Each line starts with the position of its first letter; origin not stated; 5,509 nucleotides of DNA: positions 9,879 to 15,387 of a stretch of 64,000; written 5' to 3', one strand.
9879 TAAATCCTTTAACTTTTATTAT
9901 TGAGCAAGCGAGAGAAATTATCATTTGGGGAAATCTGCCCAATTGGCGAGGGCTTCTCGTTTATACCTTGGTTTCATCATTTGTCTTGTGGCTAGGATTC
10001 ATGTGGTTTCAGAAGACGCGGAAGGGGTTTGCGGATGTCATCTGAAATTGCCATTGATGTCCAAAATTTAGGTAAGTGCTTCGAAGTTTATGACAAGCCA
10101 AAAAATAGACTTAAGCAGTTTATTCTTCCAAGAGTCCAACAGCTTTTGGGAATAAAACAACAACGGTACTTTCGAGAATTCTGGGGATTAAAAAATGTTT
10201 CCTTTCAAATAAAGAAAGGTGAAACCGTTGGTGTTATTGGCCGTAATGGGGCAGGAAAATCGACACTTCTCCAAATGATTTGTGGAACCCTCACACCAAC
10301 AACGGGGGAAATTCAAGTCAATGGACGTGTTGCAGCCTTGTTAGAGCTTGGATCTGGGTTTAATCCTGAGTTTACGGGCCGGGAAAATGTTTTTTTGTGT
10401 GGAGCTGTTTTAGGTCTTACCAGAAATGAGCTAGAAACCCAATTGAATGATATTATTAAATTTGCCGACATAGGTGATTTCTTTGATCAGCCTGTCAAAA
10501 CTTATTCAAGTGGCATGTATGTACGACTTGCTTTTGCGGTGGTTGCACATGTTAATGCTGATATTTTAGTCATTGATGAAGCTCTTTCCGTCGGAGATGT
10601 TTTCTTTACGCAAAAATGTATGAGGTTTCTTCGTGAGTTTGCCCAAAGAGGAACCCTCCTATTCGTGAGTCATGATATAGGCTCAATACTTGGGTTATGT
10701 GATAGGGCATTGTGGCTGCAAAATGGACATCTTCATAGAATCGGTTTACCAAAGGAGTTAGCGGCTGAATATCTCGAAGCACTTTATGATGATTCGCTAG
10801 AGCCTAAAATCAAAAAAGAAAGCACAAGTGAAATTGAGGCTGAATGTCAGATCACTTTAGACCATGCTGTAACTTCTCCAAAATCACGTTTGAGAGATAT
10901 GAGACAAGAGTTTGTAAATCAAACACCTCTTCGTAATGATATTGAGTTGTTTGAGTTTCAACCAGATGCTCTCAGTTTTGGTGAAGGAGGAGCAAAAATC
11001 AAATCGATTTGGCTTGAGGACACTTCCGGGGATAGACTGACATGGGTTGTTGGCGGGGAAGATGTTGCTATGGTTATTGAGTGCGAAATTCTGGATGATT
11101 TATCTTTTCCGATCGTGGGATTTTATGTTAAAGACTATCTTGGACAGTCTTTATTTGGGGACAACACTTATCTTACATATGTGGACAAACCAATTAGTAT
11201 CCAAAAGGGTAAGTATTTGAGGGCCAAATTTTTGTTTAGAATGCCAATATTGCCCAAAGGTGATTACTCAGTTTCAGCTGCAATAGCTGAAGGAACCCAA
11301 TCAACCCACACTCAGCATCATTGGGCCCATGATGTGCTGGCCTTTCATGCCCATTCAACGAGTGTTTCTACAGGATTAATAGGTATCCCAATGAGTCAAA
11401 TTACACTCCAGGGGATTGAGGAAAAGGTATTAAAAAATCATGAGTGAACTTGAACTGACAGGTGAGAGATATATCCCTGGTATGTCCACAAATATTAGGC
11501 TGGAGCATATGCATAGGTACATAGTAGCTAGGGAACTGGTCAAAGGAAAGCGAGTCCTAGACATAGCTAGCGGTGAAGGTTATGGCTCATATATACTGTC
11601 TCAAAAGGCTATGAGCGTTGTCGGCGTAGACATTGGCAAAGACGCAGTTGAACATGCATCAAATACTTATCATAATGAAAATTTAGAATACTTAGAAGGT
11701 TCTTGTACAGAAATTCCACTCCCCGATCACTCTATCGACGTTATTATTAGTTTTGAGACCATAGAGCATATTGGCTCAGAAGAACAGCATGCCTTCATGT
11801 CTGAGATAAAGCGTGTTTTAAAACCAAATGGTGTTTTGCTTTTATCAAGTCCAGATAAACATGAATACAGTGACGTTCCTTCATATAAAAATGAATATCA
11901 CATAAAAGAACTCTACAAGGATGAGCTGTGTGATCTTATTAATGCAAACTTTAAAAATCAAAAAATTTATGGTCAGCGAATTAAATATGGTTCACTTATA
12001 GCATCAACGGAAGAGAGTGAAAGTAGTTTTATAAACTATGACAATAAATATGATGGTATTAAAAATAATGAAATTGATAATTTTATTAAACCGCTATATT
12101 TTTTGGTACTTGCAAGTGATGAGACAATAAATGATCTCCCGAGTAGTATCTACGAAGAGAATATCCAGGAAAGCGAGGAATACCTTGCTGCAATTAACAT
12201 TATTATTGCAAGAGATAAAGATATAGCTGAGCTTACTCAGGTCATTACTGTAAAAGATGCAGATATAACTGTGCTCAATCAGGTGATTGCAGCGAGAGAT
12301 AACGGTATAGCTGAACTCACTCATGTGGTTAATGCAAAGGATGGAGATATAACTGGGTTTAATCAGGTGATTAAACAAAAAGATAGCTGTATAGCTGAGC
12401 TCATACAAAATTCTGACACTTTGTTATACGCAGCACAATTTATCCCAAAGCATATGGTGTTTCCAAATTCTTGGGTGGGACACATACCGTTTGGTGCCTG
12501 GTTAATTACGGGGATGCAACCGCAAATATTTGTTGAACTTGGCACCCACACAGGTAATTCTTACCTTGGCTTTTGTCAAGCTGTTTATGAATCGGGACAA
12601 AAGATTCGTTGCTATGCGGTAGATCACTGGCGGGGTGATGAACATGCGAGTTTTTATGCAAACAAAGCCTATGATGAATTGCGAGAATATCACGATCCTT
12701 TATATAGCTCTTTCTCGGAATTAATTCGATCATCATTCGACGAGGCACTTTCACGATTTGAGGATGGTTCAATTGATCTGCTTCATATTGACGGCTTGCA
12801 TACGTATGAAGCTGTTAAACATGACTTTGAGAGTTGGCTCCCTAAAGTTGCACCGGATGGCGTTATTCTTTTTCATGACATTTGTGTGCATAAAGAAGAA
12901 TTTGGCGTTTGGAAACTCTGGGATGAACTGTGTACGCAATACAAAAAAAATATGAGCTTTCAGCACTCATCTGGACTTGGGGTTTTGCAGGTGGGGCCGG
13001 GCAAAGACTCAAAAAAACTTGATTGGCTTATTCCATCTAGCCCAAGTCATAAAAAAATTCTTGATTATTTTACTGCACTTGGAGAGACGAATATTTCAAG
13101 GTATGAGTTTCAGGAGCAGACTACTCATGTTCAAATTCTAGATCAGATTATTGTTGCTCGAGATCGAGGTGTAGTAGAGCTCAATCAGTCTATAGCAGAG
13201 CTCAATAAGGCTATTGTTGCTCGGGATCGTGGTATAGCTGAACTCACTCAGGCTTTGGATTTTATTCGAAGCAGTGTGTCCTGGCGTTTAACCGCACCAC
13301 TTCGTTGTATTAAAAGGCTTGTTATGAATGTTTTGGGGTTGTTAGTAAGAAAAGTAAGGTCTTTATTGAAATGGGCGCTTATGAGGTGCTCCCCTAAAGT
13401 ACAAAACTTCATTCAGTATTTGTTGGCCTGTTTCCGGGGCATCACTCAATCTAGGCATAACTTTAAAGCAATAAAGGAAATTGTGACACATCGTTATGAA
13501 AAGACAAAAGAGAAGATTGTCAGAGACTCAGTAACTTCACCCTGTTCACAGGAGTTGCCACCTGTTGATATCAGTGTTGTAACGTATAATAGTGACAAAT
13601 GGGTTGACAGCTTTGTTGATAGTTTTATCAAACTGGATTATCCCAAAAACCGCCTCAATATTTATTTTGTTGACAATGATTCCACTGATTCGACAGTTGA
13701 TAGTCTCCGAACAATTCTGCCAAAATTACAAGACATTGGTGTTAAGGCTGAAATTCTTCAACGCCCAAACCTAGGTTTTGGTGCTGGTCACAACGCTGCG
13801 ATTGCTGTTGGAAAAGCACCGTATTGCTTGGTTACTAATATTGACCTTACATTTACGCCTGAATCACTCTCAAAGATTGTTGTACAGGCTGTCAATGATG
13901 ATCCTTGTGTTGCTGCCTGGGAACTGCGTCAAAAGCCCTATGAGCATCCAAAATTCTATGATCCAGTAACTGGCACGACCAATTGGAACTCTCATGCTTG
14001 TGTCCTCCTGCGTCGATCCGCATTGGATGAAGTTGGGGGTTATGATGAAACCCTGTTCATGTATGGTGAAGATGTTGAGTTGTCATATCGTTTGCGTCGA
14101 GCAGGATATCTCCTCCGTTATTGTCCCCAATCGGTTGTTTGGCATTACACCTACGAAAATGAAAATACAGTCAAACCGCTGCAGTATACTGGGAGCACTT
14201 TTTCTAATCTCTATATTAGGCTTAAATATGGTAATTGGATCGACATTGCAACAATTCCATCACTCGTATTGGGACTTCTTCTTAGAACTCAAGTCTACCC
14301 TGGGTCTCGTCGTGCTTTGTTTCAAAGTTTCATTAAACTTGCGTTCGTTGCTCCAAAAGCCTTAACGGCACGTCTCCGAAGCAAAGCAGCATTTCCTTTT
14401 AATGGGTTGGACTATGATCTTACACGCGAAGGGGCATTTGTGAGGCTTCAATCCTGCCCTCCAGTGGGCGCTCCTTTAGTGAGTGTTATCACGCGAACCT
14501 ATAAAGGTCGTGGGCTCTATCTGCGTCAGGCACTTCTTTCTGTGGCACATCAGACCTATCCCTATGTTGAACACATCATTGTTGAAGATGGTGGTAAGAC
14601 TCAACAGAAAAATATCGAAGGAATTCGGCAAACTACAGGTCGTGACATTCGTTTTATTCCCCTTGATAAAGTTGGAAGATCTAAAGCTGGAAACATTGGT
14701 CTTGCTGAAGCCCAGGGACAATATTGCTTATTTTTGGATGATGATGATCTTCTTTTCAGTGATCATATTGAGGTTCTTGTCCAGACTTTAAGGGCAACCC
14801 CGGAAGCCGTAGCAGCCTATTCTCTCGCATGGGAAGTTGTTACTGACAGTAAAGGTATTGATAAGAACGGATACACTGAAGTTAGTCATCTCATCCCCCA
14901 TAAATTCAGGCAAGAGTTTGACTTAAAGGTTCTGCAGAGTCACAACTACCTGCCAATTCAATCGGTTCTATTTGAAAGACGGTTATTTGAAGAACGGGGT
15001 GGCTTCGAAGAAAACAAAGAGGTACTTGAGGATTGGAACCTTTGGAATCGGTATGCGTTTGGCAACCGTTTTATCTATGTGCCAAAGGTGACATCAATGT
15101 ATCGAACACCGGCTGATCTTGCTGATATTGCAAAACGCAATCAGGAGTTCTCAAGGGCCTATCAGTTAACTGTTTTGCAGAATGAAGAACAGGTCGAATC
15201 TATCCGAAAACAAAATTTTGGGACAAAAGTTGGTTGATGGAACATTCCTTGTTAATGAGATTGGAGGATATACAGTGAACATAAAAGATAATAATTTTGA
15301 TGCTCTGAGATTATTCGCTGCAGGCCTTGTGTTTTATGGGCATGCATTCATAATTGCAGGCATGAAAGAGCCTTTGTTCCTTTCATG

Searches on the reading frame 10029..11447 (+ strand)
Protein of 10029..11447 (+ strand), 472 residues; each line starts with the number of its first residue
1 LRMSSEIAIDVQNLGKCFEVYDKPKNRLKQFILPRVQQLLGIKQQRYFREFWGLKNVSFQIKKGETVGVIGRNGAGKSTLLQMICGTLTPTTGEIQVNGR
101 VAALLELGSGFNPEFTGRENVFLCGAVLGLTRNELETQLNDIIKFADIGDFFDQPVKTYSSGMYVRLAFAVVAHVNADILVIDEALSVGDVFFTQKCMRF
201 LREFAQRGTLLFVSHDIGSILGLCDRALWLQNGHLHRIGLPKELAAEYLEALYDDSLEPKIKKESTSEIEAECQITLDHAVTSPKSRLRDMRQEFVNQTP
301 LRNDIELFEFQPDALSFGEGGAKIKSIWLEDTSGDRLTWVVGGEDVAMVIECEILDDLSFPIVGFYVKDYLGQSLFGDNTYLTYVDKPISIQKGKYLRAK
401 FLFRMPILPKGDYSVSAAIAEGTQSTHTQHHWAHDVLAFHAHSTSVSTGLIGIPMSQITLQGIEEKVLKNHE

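Call 21: search_protein_families(library=ncbifam, proteins=[window:10029-11447:+], max_evalue=0.00001)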
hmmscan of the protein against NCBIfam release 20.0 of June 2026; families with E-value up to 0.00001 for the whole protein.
window:10029-11447:+ (472 aa): 177 families (the best 25 are shown)
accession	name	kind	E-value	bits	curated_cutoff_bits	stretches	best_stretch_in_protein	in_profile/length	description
NF010065.0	PRK13545.1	equivalog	9.3e-67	225.9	538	1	10-281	6-264/549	teichoic acids export protein ATP-binding subunit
NF050108.1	galactan_ABC_ATP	equivalog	1.5e-56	191.3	400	1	9-248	1-240/244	galactan export ABC transporter ATP-binding subunit Wzt/RfbE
NF010066.0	PRK13546.1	equivalog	3.4e-56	190.5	320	1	6-255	2-241/264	teichoic acids export ABC transporter ATP-binding subunit TagH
TIGR01188.1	drrA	subfamily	6.8e-30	104.4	312.45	1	47-267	2-235/302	daunorubicin resistance ABC transporter, ATP-binding protein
TIGR04521.1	ECF_ATPase_2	equivalog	4e-26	91.7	330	2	50-101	17-68/279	energy-coupling factor transporter ATPase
NF010068.0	PRK13548.1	equivalog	2.6e-25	89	261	1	54-258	21-245/261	heme ABC transporter ATP-binding protein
TIGR04520.1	ECF_ATPase_1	equivalog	2.6e-24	86.1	315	2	52-100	16-64/269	energy-coupling factor transporter ATPase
NF010059.0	PRK13536.1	equivalog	4.2e-23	81.6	549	1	54-248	59-265/342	nodulation factor ABC transporter ATP-binding protein NodI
NF010156.0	PRK13635.1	equivalog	1.1e-22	80.5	392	2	52-101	21-70/279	energy-coupling factor ABC transporter ATP-binding protein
TIGR01166.1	cbiO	subfamily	1.2e-22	80.4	211.8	2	54-100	8-54/190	cobalt ABC transporter, ATP-binding protein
TIGR01186.1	proV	subfamily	2.2e-22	79.7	326.6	1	53-294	8-271/363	betaine/proline/choline family ABC transporter ATP-binding protein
TIGR03740.1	galliderm_ABC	subfamily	2.6e-22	79.6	309.75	1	46-236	8-203/223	lantibiotic protection ABC transporter ATP-binding subunit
NF000355.4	ribo_prot_ABC_F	equivalog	5e-22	78.4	380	1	54-216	329-485/499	ribosomal protection-like ABC-F family protein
TIGR01288.1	nodI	equivalog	9.5e-22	77.4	424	1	55-247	21-225/303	nodulation factor ABC transporter ATP-binding protein NodI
NF040933.2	ABC_arch_GlcV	equivalog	2e-21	76.3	450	2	50-101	18-69/357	glucose ABC transporter ATP-binding protein GlcV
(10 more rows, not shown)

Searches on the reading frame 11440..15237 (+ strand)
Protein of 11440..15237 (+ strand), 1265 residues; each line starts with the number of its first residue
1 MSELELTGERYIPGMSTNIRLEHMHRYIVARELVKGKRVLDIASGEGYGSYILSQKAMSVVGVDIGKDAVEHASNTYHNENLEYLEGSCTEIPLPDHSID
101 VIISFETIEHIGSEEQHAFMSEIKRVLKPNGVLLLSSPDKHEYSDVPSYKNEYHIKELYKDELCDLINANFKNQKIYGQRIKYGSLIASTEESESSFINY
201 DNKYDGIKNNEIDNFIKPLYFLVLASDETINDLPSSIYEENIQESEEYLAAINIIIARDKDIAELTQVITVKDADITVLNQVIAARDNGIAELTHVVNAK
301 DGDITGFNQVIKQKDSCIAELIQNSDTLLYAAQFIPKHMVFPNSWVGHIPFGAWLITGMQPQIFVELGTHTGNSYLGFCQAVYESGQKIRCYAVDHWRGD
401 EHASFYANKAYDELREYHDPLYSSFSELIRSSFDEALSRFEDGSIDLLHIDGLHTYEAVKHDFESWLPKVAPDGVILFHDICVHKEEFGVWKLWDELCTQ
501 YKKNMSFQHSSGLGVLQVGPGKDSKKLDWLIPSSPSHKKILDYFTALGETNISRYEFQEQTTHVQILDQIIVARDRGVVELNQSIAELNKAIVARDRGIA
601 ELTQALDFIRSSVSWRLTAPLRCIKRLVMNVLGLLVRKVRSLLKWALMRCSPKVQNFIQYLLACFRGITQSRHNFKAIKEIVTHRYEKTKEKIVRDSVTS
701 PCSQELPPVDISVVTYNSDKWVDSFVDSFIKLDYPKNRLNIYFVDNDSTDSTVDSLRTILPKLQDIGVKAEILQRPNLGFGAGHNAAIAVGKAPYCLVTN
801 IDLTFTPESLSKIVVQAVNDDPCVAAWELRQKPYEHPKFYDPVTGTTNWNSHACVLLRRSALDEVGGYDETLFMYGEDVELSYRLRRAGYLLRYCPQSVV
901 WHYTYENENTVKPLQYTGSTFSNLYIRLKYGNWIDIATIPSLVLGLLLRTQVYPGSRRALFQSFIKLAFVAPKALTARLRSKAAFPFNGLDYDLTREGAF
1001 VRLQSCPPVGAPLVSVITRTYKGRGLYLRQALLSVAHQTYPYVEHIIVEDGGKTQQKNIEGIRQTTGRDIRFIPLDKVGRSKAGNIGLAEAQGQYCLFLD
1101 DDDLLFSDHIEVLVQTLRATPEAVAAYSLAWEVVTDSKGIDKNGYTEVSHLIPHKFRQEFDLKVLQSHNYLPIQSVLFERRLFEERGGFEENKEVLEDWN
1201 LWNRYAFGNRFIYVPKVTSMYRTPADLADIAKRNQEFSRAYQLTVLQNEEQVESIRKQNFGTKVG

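Call 21: search_protein_families(library=ncbifam, proteins=[window:11440-15237:+], max_evalue=0.00001)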
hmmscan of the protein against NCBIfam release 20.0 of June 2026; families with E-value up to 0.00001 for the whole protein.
window:11440-15237:+ (1265 aa): 37 families (the best 25 are shown)
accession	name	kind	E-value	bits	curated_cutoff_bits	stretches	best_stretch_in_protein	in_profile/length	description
TIGR03965.1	mycofact_glyco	equivalog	2.8e-28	99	280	2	851-902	230-280/467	mycofactocin biosynthesis glycosyltransferase MftF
NF041875.1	EPS_EpsD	equivalog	1e-27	97.4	370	2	710-904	2-208/325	exopolysaccharide biosynthesis glycosyltransferase EpsD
TIGR03937.1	PgaC_IcaA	equivalog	7.1e-23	81.2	422.3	1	1006-1125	39-158/407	poly-beta-1,6-N-acetyl-D-glucosamine synthase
NF047683.1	TeichurnBiosyTuaG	equivalog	2.8e-18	66.5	400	1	1012-1124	6-118/252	teichuronic acid biosynthesis protein TuaG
NF007482.0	PRK10073.1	equivalog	6.5e-18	64.8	423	1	1012-1115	6-108/334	glycosyltransferase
NF045825.1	FAmtase_mtf2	equivalog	8.2e-16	58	400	1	29-136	52-159/248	fatty-acid O-methyltransferase Mtf2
NF045823.1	PthPhpthDimycoMt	equivalog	2.4e-15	56.4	300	1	22-136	54-167/256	phthiotriol/phenolphthiotriol dimycocerosates methyltransferase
TIGR04283.1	glyco_like_mftF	equivalog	2.8e-15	56.5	182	1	1028-1214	14-178/221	TIGR04283 family arsenosugar biosynthesis glycosyltransferase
NF008823.0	PRK11873.1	subfamily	4.4e-14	52.6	263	1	32-136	74-182/272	arsenite methyltransferase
TIGR01983.1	UbiG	equivalog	1e-13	51.2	102.95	1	19-140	28-156/228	bifunctional 2-polyprenyl-6-hydroxyphenol methylase/3-demethylubiquinol 3-O-methyltransferase UbiG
NF043040.1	corrin_prot_MT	hypoth_equivalog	2.5e-13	49.9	180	1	1-135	5-147/216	corrinoid protein-associated methyltransferase CpaM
NF050050.1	ProtGlycPglI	equivalog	4e-13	49.4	500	1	1012-1129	2-120/306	GalNAc(5)-diNAcBac-PP-undecaprenol beta-1,3-glucosyltransferase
TIGR04242.1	nodulat_NodC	equivalog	9.2e-13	47.9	550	1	1011-1120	47-159/395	chitooligosaccharide synthase NodC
NF045667.1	MTase_DVU1556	equivalog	9.8e-13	48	155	1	25-136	12-120/213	DVU_1556 family methyltransferase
TIGR02072.1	BioC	equivalog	5.7e-12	46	184.95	1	27-143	26-140/244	malonyl-ACP O-methyltransferase BioC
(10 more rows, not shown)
